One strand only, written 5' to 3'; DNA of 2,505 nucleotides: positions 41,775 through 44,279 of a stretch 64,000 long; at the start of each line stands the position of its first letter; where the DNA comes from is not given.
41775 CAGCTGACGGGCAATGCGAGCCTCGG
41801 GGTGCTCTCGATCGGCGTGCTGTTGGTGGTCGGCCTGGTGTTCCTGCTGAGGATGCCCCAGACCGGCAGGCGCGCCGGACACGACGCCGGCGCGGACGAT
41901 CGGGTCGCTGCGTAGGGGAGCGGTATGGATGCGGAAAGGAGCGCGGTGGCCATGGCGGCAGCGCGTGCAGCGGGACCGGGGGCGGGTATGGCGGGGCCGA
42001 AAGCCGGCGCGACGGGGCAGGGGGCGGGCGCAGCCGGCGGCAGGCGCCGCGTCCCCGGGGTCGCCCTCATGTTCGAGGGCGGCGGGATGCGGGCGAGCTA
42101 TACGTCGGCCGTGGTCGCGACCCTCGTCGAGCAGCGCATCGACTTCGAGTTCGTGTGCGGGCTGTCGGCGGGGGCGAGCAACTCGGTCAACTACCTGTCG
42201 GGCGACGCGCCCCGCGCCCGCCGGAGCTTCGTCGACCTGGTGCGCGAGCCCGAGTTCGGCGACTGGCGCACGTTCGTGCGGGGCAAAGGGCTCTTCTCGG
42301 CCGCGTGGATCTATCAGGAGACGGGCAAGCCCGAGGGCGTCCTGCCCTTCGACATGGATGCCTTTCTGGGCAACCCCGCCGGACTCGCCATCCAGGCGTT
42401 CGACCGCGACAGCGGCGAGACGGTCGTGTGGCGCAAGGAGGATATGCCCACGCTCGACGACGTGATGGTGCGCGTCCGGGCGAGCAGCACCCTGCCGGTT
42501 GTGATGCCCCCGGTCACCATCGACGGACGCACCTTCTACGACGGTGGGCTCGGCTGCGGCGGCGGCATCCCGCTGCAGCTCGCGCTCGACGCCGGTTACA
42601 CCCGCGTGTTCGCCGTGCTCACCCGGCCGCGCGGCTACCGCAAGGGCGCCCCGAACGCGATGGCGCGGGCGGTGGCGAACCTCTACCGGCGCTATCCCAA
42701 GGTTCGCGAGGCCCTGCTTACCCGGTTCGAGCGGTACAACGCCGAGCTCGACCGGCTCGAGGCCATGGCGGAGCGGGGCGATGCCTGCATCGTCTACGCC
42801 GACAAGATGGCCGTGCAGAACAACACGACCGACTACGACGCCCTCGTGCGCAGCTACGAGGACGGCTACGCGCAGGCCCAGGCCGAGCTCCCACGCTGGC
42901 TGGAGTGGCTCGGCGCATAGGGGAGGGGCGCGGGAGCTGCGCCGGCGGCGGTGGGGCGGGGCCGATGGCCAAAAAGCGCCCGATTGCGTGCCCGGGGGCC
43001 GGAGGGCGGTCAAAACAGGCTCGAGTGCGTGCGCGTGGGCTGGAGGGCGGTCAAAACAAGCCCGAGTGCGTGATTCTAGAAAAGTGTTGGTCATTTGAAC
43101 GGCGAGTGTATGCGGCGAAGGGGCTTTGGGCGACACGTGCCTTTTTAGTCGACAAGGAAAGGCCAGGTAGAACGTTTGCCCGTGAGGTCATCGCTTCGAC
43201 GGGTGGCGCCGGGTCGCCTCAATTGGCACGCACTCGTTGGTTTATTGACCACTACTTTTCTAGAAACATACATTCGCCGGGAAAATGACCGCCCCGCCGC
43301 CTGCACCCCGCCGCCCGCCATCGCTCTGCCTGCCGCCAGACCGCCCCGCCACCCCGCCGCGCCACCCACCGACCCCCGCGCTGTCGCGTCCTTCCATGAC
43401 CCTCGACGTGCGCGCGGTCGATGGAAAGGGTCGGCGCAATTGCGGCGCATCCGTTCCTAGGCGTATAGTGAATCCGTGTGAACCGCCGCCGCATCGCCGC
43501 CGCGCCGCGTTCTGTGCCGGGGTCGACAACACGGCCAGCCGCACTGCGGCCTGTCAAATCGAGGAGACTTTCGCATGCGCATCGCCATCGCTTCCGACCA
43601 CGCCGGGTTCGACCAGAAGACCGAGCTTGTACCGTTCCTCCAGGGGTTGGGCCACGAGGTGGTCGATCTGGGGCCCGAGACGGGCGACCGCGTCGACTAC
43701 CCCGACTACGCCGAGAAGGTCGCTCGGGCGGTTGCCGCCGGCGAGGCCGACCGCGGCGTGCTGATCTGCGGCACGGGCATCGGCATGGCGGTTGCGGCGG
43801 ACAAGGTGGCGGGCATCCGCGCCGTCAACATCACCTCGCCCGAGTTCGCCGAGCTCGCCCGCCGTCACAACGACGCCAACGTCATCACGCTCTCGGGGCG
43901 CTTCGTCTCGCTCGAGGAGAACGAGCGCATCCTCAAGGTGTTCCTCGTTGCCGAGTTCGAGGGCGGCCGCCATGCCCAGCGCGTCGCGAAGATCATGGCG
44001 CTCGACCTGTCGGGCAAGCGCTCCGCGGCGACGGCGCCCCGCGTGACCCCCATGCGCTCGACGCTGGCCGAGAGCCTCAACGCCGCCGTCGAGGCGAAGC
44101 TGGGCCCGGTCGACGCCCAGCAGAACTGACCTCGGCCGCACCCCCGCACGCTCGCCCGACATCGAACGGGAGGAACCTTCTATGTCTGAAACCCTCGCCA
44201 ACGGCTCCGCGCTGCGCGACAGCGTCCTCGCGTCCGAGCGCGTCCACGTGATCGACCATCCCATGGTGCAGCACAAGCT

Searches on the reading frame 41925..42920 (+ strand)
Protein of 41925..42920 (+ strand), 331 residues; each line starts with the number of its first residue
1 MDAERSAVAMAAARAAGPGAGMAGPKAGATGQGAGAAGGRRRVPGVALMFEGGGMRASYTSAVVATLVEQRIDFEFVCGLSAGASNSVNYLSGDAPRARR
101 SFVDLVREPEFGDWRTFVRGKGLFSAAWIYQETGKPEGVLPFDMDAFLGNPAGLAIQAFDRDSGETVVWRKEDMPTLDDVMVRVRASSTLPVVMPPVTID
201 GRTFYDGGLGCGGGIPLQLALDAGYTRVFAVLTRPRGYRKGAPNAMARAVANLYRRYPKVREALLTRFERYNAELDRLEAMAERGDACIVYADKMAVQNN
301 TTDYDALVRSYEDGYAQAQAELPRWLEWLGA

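Call 12: search_protein_families(library=pfam, proteins=[window:41925-42920:+])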
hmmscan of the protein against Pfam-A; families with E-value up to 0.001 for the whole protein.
window:41925-42920:+ (331 aa): 2 families
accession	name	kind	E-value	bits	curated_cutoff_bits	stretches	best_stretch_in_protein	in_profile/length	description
PF01734.28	Patatin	-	3e-19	70.4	27.7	1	48-209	1-181/191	Patatin-like phospholipase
PF19890.4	DUF6363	-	8.4e-15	54.8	26.4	1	257-329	1-74/75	Domain of unknown function (DUF6363)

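Call 17: find_encoding_contigs(protein=window:41925-42920:+, flank=6000, max_places=8)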
Protein window:41925-42920:+ (331 aa): no gene with exactly this product is on record in the collection.

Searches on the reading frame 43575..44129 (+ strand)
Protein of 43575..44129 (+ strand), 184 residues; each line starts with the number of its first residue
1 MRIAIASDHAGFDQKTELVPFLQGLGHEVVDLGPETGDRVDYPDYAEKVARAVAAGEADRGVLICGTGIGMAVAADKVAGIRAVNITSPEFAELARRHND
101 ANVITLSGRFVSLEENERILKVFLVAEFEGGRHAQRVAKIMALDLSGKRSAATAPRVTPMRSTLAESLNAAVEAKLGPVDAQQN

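Call 13: search_protein_families(library=pfam, proteins=[window:43575-44129:+])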
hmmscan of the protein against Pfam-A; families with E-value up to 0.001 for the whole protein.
window:43575-44129:+ (184 aa): 1 family
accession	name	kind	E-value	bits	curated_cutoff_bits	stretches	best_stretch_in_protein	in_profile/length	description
PF02502.23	LacAB_rpiB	-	4.8e-54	182.5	24.7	1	3-140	1-138/138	Ribose/Galactose Isomerase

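Call 18: find_encoding_contigs(protein=window:43575-44129:+, flank=6000, max_places=8)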
Protein window:43575-44129:+ (184 aa): 23 contigs read that carry it; 8 places shown.
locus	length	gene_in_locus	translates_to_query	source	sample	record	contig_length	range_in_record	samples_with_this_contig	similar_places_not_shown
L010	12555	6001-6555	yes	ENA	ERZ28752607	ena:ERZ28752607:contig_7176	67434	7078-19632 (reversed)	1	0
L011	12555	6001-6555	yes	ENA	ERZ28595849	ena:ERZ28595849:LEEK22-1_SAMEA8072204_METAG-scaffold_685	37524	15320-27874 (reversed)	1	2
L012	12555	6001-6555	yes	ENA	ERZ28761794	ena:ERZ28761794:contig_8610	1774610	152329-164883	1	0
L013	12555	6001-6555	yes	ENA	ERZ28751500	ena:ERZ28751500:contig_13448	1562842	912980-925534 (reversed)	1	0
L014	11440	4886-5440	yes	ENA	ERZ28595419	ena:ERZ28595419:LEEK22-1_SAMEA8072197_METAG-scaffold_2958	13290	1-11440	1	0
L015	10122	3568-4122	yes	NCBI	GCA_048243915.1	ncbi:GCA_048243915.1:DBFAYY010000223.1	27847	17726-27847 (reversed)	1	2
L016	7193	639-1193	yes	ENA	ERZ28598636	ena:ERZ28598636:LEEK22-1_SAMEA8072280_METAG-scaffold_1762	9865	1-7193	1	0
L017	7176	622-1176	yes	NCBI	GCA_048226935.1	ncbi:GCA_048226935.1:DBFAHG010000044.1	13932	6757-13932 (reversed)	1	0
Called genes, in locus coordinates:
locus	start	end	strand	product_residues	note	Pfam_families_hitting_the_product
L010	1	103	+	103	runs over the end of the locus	-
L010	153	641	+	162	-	PF04205:FMN_bind (faint)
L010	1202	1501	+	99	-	PF13453:Zn_ribbon_TFIIB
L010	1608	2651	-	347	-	-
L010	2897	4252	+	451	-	PF07690:MFS_1, PF11700:ATG22, PF07690:MFS_1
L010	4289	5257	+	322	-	PF01734:Patatin, PF19890:DUF6363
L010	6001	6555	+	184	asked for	PF02502:LacAB_rpiB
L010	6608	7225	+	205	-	PF14681:UPRTase, PF00156:Pribosyltran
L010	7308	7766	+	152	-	PF00383:dCMP_cyt_deam_1, PF14437:MafB19-deam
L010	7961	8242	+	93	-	-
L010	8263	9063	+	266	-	PF00119:ATP-synt_A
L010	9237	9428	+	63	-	PF00137:ATP-synt_C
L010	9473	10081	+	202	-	PF05405:Mt_ATP-synt_B (faint), PF00430:ATP-synt_B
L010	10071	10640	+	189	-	PF00213:OSCP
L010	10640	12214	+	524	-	PF02874:ATP-synt_ab_N, PF00006:ATP-synt_ab, PF00306:ATP-synt_ab_C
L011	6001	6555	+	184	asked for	PF02502:LacAB_rpiB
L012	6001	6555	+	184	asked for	PF02502:LacAB_rpiB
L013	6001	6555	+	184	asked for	PF02502:LacAB_rpiB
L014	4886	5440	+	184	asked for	PF02502:LacAB_rpiB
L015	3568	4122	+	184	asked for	PF02502:LacAB_rpiB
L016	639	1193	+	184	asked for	PF02502:LacAB_rpiB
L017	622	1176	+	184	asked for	PF02502:LacAB_rpiB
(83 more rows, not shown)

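Call 43: find_homologous_proteins(query=window:43575-44129:+, max_evalue=1e-40)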
Query window:43575-44129:+ (184 aa): 2955 proteins with E <= 1e-40 among 8000 candidates; the best 120 are listed.
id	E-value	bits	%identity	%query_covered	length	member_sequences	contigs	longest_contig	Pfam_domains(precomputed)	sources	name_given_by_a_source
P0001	1.9e-110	384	99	100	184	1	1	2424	PF02502.24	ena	-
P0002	7.1e-110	382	99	100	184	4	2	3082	PF02502.24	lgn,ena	-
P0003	8.0e-110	382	99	100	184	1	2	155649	PF02502.24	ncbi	-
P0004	2.8e-108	377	97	100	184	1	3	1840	PF02502.24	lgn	-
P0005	3.3e-108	377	97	100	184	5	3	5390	PF02502.24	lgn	-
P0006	1.0e-107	375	96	100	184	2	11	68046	PF02502.24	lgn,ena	-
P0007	6.3e-107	373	96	100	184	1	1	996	PF02502.24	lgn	-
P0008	1.1e-106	372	96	100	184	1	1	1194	PF02502.24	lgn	-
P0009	2.7e-106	371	96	100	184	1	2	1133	PF02502.24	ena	-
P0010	7.8e-104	363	93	100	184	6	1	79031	PF02502.24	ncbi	-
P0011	5.7e-101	353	91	98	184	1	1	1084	PF02502.24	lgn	-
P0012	8.6e-101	353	89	100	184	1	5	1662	PF02502.24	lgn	-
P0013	7.0e-100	350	89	98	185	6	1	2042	PF02502.24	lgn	-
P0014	1.7e-99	349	91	98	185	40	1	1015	PF02502.24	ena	-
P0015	1.4e-98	346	87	100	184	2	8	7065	PF02502.24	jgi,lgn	jgi:ribose 5-phosphate isomerase B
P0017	1.8e-97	342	88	98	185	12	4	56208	PF02502.24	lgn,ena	-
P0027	5.4e-87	308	80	97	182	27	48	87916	PF02502.24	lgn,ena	-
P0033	3.1e-85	302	78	100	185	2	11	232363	PF02502.24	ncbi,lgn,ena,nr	ncbi:MAG: ribose 5-phosphate isomerase B [Coriobacteriia bacterium]|nr:ribose 5-phosphate isomerase 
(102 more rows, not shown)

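Call 44: find_encoding_contigs(protein=P0010, flank=5000, max_places=2)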
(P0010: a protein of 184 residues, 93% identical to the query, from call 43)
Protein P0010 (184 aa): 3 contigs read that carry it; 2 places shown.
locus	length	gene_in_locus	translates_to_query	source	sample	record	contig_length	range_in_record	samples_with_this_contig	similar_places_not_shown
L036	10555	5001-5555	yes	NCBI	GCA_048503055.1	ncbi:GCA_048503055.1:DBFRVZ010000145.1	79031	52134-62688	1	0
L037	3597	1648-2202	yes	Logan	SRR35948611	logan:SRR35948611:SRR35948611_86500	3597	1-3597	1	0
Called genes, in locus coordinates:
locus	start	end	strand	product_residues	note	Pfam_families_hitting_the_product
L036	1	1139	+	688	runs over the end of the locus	PF00890:FAD_binding_2, PF01266:DAO (faint), PF07992:Pyr_redox_2 (faint), PF12831:FAD_oxidored (faint), PF04205:FMN_bind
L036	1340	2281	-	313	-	PF00882:Zn_dep_PLPC (weak)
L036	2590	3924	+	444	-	PF07690:MFS_1, PF11700:ATG22, PF07690:MFS_1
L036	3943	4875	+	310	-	PF01734:Patatin, PF19890:DUF6363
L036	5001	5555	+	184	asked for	PF02502:LacAB_rpiB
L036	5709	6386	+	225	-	PF14681:UPRTase, PF00156:Pribosyltran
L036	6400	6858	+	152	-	PF00383:dCMP_cyt_deam_1, PF14437:MafB19-deam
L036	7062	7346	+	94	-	-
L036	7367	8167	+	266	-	PF00119:ATP-synt_A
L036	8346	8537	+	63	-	PF00137:ATP-synt_C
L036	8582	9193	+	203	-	PF00430:ATP-synt_B, PF05405:Mt_ATP-synt_B (faint)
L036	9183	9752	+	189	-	PF00213:OSCP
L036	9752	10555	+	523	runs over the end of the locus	PF02874:ATP-synt_ab_N, PF00006:ATP-synt_ab, PF00306:ATP-synt_ab_C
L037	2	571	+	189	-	?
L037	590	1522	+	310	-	PF01734:Patatin, PF19890:DUF6363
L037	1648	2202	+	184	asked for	PF02502:LacAB_rpiB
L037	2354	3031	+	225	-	PF14681:UPRTase, PF00156:Pribosyltran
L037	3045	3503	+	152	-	PF00383:dCMP_cyt_deam_1, PF14437:MafB19-deam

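Call 45: find_encoding_contigs(protein=P0017, flank=5000, max_places=2)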
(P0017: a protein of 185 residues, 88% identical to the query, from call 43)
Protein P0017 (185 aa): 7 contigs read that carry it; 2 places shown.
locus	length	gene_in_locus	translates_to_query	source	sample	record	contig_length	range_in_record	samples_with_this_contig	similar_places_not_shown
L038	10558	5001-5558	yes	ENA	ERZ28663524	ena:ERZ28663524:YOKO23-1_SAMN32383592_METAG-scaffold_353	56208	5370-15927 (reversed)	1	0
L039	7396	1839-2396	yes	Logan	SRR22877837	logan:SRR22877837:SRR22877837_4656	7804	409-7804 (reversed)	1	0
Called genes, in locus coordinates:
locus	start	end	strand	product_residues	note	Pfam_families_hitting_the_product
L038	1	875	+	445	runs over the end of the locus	PF07690:MFS_1, PF11700:ATG22, PF07690:MFS_1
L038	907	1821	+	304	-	PF01734:Patatin, PF19890:DUF6363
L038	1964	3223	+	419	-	PF00497:SBP_bac_3, PF04205:FMN_bind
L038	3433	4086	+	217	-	PF00528:BPD_transp_1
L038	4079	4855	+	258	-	PF02463:SMC_N (faint), PF00005:ABC_tran, PF13304:AAA_21 (faint)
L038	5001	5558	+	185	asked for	PF02502:LacAB_rpiB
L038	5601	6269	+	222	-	PF14681:UPRTase, PF00156:Pribosyltran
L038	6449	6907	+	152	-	PF00383:dCMP_cyt_deam_1, PF14437:MafB19-deam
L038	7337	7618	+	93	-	-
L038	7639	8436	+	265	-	PF00119:ATP-synt_A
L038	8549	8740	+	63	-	PF00137:ATP-synt_C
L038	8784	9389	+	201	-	PF05405:Mt_ATP-synt_B (weak), PF00430:ATP-synt_B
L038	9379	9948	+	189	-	PF00213:OSCP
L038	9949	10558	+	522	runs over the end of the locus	PF02874:ATP-synt_ab_N, PF00006:ATP-synt_ab, PF00306:ATP-synt_ab_C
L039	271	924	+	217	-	PF00528:BPD_transp_1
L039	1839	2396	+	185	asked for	PF02502:LacAB_rpiB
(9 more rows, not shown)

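Call 46: find_encoding_contigs(protein=P0027, flank=5000, max_places=2)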
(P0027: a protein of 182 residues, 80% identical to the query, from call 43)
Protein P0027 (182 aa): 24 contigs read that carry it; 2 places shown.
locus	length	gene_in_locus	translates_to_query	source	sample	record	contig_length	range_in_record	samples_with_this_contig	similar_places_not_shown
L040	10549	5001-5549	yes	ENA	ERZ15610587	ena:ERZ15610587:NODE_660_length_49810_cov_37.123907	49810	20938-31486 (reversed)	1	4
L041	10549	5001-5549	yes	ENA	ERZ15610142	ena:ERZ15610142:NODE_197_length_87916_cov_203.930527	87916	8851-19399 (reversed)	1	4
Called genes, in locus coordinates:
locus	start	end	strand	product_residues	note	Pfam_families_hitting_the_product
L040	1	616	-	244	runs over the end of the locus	PF00528:BPD_transp_1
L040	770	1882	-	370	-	PF00497:SBP_bac_3, PF12974:Phosphonate-bd, PF04205:FMN_bind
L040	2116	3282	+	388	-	PF00497:SBP_bac_3, PF12974:Phosphonate-bd (weak), PF04205:FMN_bind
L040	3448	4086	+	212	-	PF00528:BPD_transp_1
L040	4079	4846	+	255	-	PF02463:SMC_N (faint), PF00005:ABC_tran, PF13191:AAA_16 (faint), PF13304:AAA_21 (faint)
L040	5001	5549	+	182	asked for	PF02502:LacAB_rpiB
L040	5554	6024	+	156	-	PF00383:dCMP_cyt_deam_1, PF14437:MafB19-deam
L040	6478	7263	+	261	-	PF00119:ATP-synt_A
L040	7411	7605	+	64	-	PF00137:ATP-synt_C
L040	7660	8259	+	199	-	PF05405:Mt_ATP-synt_B (weak), PF00430:ATP-synt_B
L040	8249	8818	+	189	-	PF00213:OSCP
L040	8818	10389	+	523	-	PF02874:ATP-synt_ab_N, PF00006:ATP-synt_ab, PF00306:ATP-synt_ab_C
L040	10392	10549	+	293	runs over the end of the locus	PF00231:ATP-synt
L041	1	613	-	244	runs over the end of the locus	PF00528:BPD_transp_1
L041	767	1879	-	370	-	PF00497:SBP_bac_3, PF12974:Phosphonate-bd, PF04205:FMN_bind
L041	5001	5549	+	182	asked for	PF02502:LacAB_rpiB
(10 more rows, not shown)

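Call 47: find_encoding_contigs(protein=P0033, flank=5000, max_places=2)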
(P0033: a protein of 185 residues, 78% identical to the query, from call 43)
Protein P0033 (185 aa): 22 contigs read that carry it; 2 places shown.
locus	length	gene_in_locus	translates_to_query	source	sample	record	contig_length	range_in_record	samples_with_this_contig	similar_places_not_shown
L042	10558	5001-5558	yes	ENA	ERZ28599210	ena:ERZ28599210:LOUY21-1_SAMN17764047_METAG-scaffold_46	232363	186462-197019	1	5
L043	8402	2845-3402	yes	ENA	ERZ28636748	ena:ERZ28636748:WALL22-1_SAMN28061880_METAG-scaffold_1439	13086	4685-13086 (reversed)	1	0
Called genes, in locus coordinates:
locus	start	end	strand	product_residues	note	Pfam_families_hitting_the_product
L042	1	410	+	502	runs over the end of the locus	PF00890:FAD_binding_2 (faint), PF07992:Pyr_redox_2 (faint), PF21688:FAD-depend_C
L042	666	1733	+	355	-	PF03462:PCRF, PF00472:RF-1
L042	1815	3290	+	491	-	PF09479:Flg_new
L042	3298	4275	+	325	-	PF17827:PrmC_N, PF05175:MTS, PF06325:PrmA (weak), PF08241:Methyltransf_11, PF08242:Methyltransf_12 (weak), PF13649:Methyltransf_25, PF13847:Methyltransf_31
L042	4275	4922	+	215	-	PF01300:Sua5_yciO_yrdC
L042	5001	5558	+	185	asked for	PF02502:LacAB_rpiB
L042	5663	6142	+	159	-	PF00383:dCMP_cyt_deam_1, PF14437:MafB19-deam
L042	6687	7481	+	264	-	PF00119:ATP-synt_A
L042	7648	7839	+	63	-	PF00137:ATP-synt_C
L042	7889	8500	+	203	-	PF05405:Mt_ATP-synt_B (weak), PF00430:ATP-synt_B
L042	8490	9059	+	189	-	PF00213:OSCP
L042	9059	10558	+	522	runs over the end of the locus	PF02874:ATP-synt_ab_N, PF00006:ATP-synt_ab, PF00306:ATP-synt_ab_C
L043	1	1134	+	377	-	?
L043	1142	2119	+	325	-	PF17827:PrmC_N, PF05175:MTS, PF06325:PrmA (weak), PF08241:Methyltransf_11, PF08242:Methyltransf_12 (weak), PF13649:Methyltransf_25, PF13847:Methyltransf_31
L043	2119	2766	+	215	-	PF01300:Sua5_yciO_yrdC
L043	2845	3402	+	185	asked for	PF02502:LacAB_rpiB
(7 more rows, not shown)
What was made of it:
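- Outgroups have 78-154 bp upstream of rpiB (calls 45-47).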
